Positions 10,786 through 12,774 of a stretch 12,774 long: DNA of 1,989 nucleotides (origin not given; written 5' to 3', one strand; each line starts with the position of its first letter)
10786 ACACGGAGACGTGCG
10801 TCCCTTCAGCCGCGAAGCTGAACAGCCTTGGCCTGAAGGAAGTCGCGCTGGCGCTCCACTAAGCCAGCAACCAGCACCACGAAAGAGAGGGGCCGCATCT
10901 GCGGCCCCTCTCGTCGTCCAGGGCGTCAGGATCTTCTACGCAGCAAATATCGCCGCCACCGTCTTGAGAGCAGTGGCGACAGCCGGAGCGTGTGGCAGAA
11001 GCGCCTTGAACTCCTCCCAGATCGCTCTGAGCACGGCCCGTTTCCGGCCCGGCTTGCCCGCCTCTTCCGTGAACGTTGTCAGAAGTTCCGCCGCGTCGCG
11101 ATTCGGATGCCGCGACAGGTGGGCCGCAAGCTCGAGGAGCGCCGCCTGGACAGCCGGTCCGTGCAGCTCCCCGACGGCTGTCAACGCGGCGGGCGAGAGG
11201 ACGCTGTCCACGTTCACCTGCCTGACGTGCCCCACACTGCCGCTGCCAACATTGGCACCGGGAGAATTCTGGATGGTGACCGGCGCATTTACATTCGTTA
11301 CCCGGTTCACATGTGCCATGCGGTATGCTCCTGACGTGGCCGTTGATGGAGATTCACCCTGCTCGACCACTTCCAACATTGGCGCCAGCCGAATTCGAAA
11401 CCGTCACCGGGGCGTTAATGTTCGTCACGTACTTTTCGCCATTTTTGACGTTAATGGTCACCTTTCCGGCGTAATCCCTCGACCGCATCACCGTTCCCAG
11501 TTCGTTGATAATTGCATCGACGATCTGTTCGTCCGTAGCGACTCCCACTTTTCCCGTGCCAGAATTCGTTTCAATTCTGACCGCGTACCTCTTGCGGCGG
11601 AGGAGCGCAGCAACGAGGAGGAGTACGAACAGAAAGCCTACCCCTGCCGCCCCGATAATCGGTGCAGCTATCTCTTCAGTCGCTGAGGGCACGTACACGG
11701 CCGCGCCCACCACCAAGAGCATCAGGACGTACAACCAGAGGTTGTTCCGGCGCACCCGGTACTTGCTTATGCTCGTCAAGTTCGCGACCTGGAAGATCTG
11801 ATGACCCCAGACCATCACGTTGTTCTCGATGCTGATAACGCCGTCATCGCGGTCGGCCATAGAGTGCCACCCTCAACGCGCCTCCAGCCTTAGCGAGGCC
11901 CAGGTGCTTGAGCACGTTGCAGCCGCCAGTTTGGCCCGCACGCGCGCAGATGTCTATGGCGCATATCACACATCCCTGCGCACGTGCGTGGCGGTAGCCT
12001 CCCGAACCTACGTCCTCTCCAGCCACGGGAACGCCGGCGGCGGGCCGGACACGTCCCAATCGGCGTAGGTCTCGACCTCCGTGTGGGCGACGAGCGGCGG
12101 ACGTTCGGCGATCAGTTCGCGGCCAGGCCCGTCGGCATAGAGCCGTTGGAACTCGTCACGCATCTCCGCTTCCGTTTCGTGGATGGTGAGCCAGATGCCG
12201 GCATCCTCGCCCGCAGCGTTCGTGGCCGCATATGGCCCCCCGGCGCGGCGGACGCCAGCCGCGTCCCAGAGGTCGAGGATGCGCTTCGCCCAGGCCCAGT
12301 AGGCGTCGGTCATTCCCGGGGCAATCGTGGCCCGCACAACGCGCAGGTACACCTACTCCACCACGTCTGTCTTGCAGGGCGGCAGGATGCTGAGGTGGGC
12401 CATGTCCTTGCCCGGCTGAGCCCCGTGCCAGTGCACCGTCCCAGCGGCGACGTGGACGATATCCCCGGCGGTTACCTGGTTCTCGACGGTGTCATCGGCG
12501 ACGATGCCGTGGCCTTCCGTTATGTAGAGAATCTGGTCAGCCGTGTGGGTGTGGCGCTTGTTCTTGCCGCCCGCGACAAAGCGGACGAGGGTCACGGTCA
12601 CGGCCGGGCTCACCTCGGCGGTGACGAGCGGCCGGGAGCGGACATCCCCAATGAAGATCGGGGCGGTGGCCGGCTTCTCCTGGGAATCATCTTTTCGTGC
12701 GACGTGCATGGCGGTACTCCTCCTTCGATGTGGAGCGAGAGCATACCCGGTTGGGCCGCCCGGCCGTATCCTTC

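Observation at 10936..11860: Uncharacterised two-gene module in a lower-GC islet: a 2-TM protein and a small helical protein sharing a duplicated ~20-aa Asn/Gly-rich motif (C-terminus of one, N-terminus of the other)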

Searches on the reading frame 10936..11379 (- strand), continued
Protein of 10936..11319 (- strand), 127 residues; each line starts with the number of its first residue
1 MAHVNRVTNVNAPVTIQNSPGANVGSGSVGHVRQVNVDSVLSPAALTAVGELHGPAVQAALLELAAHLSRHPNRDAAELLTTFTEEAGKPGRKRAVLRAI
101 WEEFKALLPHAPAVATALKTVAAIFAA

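Call 83: find_encoding_contigs(protein=P0029, flank=5000, max_places=4)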
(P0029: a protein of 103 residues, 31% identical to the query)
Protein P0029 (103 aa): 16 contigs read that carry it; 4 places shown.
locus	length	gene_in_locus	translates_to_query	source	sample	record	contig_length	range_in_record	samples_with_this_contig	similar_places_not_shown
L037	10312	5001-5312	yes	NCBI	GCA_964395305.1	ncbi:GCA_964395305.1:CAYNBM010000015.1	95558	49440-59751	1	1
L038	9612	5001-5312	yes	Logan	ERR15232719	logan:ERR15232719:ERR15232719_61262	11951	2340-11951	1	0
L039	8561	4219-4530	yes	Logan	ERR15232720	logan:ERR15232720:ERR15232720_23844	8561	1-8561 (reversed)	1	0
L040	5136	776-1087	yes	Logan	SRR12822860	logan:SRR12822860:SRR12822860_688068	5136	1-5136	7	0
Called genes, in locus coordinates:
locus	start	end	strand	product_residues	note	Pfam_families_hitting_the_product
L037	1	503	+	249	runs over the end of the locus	PF00106:adh_short, PF08659:KR (weak), PF13561:adh_short_C2, PF23441:SDR (weak)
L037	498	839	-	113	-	PF03960:ArsC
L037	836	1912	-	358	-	PF00293:NUDIX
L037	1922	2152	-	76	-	-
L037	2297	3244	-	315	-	PF00165:HTH_AraC, PF12833:HTH_18, PF00165:HTH_AraC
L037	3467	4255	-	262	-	PF00106:adh_short, PF08659:KR, PF13561:adh_short_C2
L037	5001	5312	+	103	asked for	-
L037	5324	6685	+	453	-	-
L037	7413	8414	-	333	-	-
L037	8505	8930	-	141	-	-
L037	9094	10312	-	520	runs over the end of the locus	PF00117:GATase, PF02540:NAD_synthase (weak), PF03054:tRNA_Me_trans (faint), PF00958:GMP_synt_C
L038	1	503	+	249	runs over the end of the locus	PF00106:adh_short, PF08659:KR (weak), PF13561:adh_short_C2, PF23441:SDR (weak)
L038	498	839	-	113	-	PF03960:ArsC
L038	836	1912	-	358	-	PF00293:NUDIX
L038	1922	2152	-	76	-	-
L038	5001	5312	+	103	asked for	-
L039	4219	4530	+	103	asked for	-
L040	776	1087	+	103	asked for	-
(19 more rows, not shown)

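Call 98: fold_search(model_id=the predicted structure, library=pdb)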
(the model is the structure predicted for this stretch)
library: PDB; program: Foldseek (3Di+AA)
matches with E <= 10: 23; with E <= 0.001: 0
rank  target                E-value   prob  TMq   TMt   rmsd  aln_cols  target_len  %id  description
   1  8xr6_Q                2.0e+00  0.06  0.16  0.16  18.3       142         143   14  Cryo-EM structure of cryptophyte photosystem II (released 2024-06-19)
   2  6qvh                  2.1e+00  0.20  0.25  0.26  10.9       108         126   17  Streptomyces lividans Ccsp mutant - H113A (released 2019-07-10)
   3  7dgw                  2.3e+00  0.25  0.34  0.43   7.3        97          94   13  De novo designed protein H4A2S (released 2021-11-24)
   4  5h6i_B                3.9e+00  0.21  0.33  0.21   9.3        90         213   14  Crystal Structure of GBS CAMP Factor (released 2017-11-22)
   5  7upq_A                5.0e+00  0.11  0.29  0.20   8.6       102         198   13  Crystal structure of designed heterotrimeric assembly DHT03_1arm_A21/B/C (released 2022-12-14)
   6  2l7a_MODEL_1_A        6.5e+00  0.04  0.21  0.21  11.4       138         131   16  Solution Structure of the R3 Domain of Talin (released 2011-12-21)
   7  6yxx_BE               8.0e+00  0.09  0.28  0.13   7.5        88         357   14  State A of the Trypanosoma brucei mitoribosomal large subunit assembly intermediate (released 2020-10-14)
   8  6cnz_E                8.0e+00  0.07  0.27  0.23   8.6       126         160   17  Crystal Structure of Chorismate Mutase from Burkholderia thailandensis (released 2018-03-21)
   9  8uis_S                8.0e+00  0.02  0.16  0.16  14.8       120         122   12  Structure of transcription complex Pol II-DSIF-NELF-TFIIS (released 2024-03-20)
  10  4m70_L                8.4e+00  0.03  0.23  0.25   9.1       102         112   13  Crystal structure of potato Rx-CC domain in complex with RanGAP2-WPP domain (released 2013-11-13)
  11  1un9_A                8.4e+00  0.03  0.20  0.07  13.8       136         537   15  Crystal structure of the dihydroxyacetone kinase from C. freundii in complex with AMP-PNP and Mg2+ (released 2003-10-30)
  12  3n5l_A                8.9e+00  0.41  0.26  0.11   1.2        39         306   31  Crystal structure of a binding protein component of ABC phosphonate transporter (PA3383) from Pseudomonas aeruginosa a (released 2010-06-02)
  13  2e2e_A                8.9e+00  0.05  0.26  0.21  11.1       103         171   14  TPR domain of NrfG mediates the complex formation between heme lyase and formate-dependent nitrite reductase in Escher (released 2007-10-23)
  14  4uxw_C                8.9e+00  0.04  0.22  0.26  13.7        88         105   14  Structure of delta4-DgkA-apo in 9.9 MAG (released 2015-09-30)
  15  2lyn_C                8.9e+00  0.04  0.21  0.21  13.3        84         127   12  HIGH RESOLUTION STRUCTURE OF RED ABALONE LYSIN DIMER (released 2000-01-21)
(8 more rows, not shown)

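Call 99: list_cluster_members(proteins=[P0003, P0004, P0005, P0006, P0007, P0008, P0009, P0014, P0021, P0032])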
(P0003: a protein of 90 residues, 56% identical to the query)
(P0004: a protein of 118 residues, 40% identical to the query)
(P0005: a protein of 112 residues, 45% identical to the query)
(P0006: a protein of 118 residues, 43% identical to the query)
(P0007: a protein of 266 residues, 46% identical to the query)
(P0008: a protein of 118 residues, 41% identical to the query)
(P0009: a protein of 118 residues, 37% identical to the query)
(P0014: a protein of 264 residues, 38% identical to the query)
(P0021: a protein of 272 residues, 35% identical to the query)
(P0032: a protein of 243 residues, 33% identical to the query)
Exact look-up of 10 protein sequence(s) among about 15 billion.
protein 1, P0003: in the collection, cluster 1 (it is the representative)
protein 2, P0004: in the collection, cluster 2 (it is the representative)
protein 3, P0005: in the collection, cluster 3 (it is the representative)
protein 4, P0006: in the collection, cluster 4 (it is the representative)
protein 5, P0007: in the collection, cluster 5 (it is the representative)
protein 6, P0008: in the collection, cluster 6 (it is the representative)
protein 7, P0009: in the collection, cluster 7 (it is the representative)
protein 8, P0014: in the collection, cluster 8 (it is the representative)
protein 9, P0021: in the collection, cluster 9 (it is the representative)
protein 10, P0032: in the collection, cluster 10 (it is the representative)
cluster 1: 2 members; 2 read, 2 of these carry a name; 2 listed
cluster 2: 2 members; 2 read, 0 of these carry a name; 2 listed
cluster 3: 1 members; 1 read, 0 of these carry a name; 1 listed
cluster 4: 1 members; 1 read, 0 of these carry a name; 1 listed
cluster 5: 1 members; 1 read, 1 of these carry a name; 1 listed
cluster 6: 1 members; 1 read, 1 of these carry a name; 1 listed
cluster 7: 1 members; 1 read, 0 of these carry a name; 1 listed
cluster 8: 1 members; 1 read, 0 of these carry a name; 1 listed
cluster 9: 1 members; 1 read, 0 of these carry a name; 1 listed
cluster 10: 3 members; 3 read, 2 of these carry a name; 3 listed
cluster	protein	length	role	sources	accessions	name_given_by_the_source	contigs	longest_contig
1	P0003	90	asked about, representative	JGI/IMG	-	hypothetical protein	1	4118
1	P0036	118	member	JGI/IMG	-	hypothetical protein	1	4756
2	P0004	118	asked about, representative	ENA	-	-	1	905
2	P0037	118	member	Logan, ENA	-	-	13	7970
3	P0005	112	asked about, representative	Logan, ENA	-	-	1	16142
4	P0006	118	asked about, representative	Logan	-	-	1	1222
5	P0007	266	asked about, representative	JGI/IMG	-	hypothetical protein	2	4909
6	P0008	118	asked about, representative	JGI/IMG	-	hypothetical protein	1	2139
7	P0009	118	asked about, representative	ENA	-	-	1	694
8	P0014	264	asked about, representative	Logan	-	-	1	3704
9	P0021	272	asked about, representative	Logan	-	-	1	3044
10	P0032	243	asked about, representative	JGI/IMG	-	hypothetical protein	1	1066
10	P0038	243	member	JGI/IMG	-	hypothetical protein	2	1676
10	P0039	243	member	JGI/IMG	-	-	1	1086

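Call 100: find_encoding_contigs(protein=P0036, flank=6000, max_places=3)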
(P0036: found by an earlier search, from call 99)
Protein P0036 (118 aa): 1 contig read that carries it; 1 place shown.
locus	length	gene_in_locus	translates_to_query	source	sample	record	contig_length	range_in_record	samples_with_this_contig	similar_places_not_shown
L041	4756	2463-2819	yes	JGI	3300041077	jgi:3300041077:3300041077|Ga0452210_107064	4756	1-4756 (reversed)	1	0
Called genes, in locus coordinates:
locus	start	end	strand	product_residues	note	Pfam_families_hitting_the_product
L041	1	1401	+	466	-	?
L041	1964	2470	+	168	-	PF19744:DUF6232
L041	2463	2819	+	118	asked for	-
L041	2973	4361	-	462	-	PF13549:ATP-grasp_5, PF13302:Acetyltransf_3, PF00583:Acetyltransf_1, PF13508:Acetyltransf_7 (weak)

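Call 101: find_encoding_contigs(protein=P0037, flank=6000, max_places=4)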
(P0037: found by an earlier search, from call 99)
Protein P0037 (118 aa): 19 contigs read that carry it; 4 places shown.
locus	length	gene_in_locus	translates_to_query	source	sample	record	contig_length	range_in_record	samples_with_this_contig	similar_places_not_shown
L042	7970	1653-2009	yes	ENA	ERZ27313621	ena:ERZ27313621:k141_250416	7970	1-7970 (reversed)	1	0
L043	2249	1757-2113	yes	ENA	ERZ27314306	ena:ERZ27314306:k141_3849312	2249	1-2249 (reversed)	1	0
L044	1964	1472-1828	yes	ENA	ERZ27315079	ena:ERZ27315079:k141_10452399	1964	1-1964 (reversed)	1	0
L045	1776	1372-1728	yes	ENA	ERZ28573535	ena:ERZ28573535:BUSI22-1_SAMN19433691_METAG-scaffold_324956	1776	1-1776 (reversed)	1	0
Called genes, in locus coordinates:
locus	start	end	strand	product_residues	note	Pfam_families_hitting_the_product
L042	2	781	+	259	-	?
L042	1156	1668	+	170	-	PF19744:DUF6232 (weak)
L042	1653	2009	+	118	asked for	-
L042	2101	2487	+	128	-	PF13384:HTH_23 (faint)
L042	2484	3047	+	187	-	PF13358:DDE_3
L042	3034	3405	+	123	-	PF12696:TraG-D_C, PF02534:T4SS-DNA_transf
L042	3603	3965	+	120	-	-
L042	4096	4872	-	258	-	-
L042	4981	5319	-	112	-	PF00436:SSB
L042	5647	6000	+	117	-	PF05973:Gp49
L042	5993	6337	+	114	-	PF13744:HTH_37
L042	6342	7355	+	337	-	PF18860:AbiJ_NTD3, PF14355:Abi_C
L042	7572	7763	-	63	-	-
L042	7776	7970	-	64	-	?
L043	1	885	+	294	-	?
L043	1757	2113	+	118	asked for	-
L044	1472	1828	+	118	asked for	-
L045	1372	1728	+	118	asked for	-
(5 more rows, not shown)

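Call 114: search_protein_families(library=padloc, proteins=[L037:5324-6685:+, L042:1156-1668:+, L041:1964-2470:+], max_evalue=0.01)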
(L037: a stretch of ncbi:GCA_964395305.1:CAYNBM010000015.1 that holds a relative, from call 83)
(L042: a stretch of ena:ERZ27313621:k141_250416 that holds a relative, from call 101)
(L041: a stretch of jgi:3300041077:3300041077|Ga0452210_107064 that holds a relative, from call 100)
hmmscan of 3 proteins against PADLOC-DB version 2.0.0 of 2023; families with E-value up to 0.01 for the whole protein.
L037:5324-6685:+ (453 aa): 0 families

L042:1156-1668:+ (170 aa): 0 families

L041:1964-2470:+ (168 aa): 0 families

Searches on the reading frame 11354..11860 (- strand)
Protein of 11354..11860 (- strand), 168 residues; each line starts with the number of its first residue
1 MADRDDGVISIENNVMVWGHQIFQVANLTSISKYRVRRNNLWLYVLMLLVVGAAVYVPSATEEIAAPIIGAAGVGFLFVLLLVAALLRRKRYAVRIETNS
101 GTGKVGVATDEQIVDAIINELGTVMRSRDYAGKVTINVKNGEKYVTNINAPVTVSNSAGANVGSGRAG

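Call 5: search_protein_families(library=pfam, proteins=[window:11354-11860:-], max_evalue=0.1)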
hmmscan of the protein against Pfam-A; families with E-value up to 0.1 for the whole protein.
window:11354-11860:- (168 aa): 4 families
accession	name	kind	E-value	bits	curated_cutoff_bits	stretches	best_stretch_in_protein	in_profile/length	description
PF19744.4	DUF6232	-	9.7e-12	45.8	27.4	1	9-121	1-113/117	Family of unknown function (DUF6232)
PF24838.2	8xMP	-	0.014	15.6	30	1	29-85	12-69/136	Octameric membrane protein family (8xMP)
PF10541.14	KASH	-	0.023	15.4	23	0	34-62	3-31/58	Nuclear envelope localisation domain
PF10066.14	DUF2304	-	0.035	14.8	25.5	1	28-97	18-87/106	Uncharacterized conserved protein (DUF2304)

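Call 8: search_protein_families(library=ncbifam, proteins=[window:11354-11860:-], max_evalue=1)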
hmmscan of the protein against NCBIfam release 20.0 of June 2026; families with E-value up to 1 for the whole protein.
window:11354-11860:- (168 aa): 4 families
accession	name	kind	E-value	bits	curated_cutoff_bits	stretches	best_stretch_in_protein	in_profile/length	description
TIGR01884.1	cas_HTH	subfamily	0.0032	16.9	60.2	1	63-157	84-171/202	CRISPR-associated CARF protein Csa3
NF047839.1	PspM_Rv2743c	equivalog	0.02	14.8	80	1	35-89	13-67/220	phage shock envelope stress response protein PspM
NF033218.1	anchor_AmaP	equivalog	0.028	14.2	55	1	68-122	51-106/166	alkaline shock response membrane anchor protein AmaP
TIGR01167.1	LPXTG_anchor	domain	0.047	14.4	15.9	0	69-91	13-33/34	LPXTG cell wall anchor domain-containing protein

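Call 10: find_homologous_proteins(query=window:11354-11860:-)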
Query window:11354-11860:- (168 aa): 1 proteins with E <= 0.001 among 923 candidates.
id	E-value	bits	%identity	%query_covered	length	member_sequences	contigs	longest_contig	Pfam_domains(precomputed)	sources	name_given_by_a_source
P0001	1.2e-99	349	100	100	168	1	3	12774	PF19744.5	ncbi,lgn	ncbi:MAG: DUF6232 family protein [Dehalococcoidia bacterium]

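Call 14: search_protein_families(library=padloc, proteins=[window:11354-11860:-], max_evalue=1)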
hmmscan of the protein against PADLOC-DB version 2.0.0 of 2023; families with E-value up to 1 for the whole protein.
window:11354-11860:- (168 aa): 1 family
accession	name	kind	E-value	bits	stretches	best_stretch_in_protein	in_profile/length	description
PDLC01850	CARF3--CARF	-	0.014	13.3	1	72-122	95-144/209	-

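Call 22: find_homologous_proteins(query=window:11354-11860:-, max_evalue=10)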
Query window:11354-11860:- (168 aa): 1 proteins with E <= 10 among 923 candidates.
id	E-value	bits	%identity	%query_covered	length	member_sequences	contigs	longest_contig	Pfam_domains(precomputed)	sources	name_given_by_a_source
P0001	1.2e-99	349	100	100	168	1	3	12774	PF19744.5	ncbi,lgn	ncbi:MAG: DUF6232 family protein [Dehalococcoidia bacterium]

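Call 24: find_encoding_contigs(protein=P0001, flank=10000, max_places=10)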
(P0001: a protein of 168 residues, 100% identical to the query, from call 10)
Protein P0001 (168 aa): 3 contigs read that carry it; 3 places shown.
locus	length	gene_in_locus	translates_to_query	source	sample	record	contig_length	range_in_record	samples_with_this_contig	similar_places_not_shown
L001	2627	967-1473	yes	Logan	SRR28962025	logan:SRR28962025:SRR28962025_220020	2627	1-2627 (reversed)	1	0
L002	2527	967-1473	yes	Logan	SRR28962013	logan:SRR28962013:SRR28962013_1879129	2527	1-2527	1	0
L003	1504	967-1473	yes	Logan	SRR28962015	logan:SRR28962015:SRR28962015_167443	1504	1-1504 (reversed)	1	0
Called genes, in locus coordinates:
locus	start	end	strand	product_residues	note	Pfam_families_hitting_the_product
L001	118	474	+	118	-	PF07883:Cupin_2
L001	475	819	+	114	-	-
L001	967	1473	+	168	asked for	PF19744:DUF6232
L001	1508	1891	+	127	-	-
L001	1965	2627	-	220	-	?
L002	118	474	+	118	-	PF07883:Cupin_2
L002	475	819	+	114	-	-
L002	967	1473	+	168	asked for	PF19744:DUF6232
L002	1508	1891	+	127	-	-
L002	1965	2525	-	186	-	?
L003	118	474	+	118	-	PF07883:Cupin_2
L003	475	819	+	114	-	-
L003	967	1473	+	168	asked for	PF19744:DUF6232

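Call 25: search_dna_similar(query=window:11354-11860:-, collection=plasmids, mode=protein, max_evalue=10, max_rows=30)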
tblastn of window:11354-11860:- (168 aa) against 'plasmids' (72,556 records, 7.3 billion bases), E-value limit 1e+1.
No match.

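Call 27: predict_structure(protein=window:11354-11860:-)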
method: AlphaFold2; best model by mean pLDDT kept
length: 168 residues; sequences in the alignment: 1
mean_pLDDT: 49.2   pTM: 0.25
mean pLDDT of the five models: 49.2, 48.0, 46.5, 46.2, 45.8
residues with pLDDT >= 90: 0; 70-90: 15; 50-70: 47; < 50: 106
segments of 3 or more residues with pLDDT < 50: 1-18, 25-38, 89-114, 121-145, 147-165
pLDDT, mean of each block of 10 residues (from residue 1): 39 44 46 46 68 61 61 70 67 39 41 51 42 42 41 35 41
secondary structure, 60 per line:
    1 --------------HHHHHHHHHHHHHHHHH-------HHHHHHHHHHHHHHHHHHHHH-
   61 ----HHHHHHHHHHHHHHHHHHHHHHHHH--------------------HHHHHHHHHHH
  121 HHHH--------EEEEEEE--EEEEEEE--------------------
elements in order: H15-31 H39-59 H65-89 H110-124 E133-139 E142-148

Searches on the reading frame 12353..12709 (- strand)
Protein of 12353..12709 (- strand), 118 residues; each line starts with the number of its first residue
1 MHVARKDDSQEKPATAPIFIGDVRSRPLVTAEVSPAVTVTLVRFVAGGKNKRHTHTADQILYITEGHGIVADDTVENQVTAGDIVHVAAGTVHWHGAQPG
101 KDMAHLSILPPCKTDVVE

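Call 5: search_protein_families(library=pfam, proteins=[window:12353-12709:-], max_evalue=0.1)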
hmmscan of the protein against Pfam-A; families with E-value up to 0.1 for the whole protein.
window:12353-12709:- (118 aa): 7 families
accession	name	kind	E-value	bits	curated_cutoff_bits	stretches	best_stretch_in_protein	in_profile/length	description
PF07883.17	Cupin_2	-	3.6e-11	43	27.2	1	41-103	2-64/70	Cupin domain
PF00190.28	Cupin_1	-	2.9e-05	24.1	22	1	38-99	34-103/151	Cupin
PF02311.25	AraC_binding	-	8.3e-05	22.8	21.1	1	51-110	17-76/135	AraC-like ligand binding domain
PF12973.13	Cupin_7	-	0.00013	22.2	27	1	23-94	20-86/105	ChrR Cupin-like domain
PF03079.20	ARD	-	0.00044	20.9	27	1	52-102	87-142/157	ARD/ARD' family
PF05899.18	Cupin_3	-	0.0049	17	23.5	1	48-91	17-60/74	EutQ-like cupin domain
PF18844.6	baeRF_family2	-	0.013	16.1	26.9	1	19-59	81-123/149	Bacterial archaeo-eukaryotic release factor family 2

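Call 8: search_protein_families(library=ncbifam, proteins=[window:12353-12709:-], max_evalue=1)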
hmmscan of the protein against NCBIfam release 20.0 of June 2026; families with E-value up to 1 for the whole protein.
window:12353-12709:- (118 aa): 8 families
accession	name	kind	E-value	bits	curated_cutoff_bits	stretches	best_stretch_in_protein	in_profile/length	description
NF049940.1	MandnitrLy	equivalog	1e-23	83.5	140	1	4-109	2-108/130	(R)-mandelonitrile lyase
NF050094.1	BetDgalsidMYCTU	equivalog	0.011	15.9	175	1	37-93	36-92/113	beta-D-galactosidase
NF001528.0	PRK00364.1-4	equivalog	0.012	15.8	119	1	40-91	20-70/95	co-chaperone GroES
NF040771.1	AAH_UGLYAH2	exception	0.023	13.9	350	1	25-101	53-128/267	bifunctional allantoicase/(S)-ureidoglycine aminohydrolase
NF049978.1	AminoSalDhMabB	equivalog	0.047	13.1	650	1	29-104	241-314/351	5-aminosalicylate 1,2-dioxygenase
NF008373.0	PRK11171.1-2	equivalog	0.047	12.9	445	1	26-102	59-134/274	(S)-ureidoglycine aminohydrolase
TIGR03214.2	ura-cupin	equivalog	0.048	13.1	200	1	32-94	42-108/249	(S)-ureidoglycine aminohydrolase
TIGR02272.1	gentisate_1_2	equivalog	0.08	11.9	442.1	1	45-106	90-152/336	gentisate 1,2-dioxygenase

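Call 14: search_protein_families(library=padloc, proteins=[window:12353-12709:-], max_evalue=1)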
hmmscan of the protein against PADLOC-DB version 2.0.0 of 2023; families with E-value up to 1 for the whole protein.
window:12353-12709:- (118 aa): 0 families
